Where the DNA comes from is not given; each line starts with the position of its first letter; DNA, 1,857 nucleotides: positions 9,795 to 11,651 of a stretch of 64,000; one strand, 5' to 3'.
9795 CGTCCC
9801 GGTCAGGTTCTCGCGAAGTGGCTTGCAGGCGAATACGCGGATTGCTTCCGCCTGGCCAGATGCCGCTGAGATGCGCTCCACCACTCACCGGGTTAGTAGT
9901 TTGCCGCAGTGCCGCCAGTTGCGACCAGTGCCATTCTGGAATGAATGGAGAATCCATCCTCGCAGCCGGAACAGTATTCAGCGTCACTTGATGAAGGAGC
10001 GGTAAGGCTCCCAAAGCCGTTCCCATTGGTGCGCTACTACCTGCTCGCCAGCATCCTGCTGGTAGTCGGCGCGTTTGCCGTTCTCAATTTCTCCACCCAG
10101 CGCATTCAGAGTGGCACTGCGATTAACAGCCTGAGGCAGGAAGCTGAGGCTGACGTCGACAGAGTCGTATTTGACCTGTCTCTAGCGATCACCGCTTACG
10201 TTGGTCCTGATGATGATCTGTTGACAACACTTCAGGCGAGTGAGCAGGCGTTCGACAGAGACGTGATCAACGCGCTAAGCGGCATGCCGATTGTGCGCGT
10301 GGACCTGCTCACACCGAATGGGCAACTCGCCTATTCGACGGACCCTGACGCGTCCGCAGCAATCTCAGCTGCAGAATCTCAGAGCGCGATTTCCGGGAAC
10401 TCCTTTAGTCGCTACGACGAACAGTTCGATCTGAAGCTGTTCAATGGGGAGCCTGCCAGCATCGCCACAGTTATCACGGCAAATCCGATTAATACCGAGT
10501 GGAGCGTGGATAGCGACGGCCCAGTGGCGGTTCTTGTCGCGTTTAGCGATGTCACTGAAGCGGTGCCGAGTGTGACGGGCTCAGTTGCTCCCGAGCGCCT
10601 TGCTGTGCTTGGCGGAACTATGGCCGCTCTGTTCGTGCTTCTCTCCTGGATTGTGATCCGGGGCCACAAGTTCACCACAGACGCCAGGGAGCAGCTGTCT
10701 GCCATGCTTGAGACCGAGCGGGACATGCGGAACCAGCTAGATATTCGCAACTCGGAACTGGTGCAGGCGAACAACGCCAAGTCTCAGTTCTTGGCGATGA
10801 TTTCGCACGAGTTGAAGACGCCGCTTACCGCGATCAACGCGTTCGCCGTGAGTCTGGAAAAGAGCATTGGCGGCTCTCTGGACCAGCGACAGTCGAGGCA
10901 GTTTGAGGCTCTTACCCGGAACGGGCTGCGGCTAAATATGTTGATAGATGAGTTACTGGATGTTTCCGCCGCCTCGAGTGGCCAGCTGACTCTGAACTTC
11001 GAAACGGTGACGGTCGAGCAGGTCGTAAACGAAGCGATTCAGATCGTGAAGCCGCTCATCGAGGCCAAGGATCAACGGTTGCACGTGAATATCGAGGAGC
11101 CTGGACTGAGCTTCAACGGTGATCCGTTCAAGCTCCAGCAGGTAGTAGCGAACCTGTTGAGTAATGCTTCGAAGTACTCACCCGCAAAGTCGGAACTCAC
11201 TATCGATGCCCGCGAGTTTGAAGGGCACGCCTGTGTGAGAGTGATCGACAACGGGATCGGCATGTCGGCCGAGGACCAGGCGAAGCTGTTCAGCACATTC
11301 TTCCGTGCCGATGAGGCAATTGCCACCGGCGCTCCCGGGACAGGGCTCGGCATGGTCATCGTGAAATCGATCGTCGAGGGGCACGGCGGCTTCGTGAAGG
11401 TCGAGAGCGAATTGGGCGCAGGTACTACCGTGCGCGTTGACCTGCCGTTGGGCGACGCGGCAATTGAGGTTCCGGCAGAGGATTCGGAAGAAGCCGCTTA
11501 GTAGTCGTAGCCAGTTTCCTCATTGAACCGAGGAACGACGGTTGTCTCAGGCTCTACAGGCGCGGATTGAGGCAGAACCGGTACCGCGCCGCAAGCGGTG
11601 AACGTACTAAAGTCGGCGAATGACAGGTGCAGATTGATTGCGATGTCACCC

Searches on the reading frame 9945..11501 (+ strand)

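Call 39: search_protein_families(library=pfam, proteins=[window:9945-11501:+])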
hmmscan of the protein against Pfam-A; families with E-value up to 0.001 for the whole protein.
window:9945-11501:+ (518 aa): 2 families
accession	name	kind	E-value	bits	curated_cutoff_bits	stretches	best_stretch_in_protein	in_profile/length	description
PF02518.31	HATPase_c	-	2.1e-27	96.2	26.4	1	392-502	1-109/111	Histidine kinase-, DNA gyrase B-, and HSP90-like ATPase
PF00512.31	HisKA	-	1.8e-15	57.2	26.9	1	278-344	1-64/66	His Kinase A (phospho-acceptor) domain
